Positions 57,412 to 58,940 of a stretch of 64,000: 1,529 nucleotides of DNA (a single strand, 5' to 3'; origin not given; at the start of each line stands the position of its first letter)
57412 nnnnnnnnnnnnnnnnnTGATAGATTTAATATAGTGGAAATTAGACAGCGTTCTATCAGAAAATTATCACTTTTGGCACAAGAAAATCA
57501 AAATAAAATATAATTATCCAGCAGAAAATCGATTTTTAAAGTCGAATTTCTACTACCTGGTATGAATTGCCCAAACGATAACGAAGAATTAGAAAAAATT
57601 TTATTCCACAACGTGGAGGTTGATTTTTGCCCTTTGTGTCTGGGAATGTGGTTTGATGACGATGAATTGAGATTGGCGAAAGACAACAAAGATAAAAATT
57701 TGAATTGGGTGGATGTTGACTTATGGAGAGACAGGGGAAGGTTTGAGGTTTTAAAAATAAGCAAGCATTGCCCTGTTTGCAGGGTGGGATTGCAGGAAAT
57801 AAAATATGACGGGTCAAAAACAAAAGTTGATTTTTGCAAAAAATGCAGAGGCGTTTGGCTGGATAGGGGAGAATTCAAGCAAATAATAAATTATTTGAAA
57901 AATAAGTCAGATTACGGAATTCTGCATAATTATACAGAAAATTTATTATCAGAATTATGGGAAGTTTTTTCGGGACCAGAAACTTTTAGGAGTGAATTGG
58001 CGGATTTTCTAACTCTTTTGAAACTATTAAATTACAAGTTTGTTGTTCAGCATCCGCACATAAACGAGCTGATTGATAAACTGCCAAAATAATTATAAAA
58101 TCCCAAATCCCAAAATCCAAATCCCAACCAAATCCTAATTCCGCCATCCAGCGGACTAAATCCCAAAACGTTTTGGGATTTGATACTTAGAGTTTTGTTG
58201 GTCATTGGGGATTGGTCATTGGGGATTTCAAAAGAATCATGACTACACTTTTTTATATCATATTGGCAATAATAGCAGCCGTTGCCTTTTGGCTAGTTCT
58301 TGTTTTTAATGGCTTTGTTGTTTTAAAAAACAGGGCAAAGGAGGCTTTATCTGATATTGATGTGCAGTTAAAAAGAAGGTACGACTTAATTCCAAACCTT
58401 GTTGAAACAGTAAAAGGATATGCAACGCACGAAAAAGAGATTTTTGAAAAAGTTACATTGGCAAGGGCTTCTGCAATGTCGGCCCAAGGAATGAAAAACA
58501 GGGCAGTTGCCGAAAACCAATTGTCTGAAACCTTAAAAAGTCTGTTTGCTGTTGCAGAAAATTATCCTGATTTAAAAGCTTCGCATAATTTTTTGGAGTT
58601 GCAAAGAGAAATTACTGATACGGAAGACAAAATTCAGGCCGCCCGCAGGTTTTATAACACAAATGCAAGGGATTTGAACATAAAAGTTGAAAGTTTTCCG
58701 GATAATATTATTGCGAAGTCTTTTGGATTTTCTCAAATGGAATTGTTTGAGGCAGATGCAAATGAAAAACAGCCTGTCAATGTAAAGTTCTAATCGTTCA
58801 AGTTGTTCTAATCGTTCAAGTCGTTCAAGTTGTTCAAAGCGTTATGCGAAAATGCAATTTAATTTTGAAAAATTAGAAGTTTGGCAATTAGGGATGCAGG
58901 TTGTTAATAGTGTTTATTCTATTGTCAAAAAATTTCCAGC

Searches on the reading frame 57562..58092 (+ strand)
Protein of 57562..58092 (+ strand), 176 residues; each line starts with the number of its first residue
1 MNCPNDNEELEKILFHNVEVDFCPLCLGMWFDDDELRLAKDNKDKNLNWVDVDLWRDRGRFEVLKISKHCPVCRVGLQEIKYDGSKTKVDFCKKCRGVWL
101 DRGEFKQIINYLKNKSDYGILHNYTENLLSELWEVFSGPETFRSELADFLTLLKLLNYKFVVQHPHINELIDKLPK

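Call 12: search_protein_families(library=pfam, proteins=[window:57562-58089:+])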
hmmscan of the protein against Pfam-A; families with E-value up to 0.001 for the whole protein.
window:57562-58089:+ (176 aa): 1 family
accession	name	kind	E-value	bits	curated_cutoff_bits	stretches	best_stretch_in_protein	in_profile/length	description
PF13453.11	Zn_ribbon_TFIIB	-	1.5e-24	85.5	22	2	69-110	1-40/41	Transcription factor zinc-finger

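Call 55: find_encoding_contigs(protein=window:57562-58092:+, flank=2000, max_places=6)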
Protein window:57562-58092:+ (176 aa): no gene with exactly this product is on record in the collection.

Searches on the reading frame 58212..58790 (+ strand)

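Call 12: search_protein_families(library=pfam, proteins=[window:58212-58790:+])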
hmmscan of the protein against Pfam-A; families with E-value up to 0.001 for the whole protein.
window:58212-58790:+ (193 aa): 1 family
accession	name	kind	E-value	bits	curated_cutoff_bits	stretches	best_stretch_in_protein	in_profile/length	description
PF04011.17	LemA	-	3.1e-60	202.7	26.2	1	45-193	1-149/149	LemA family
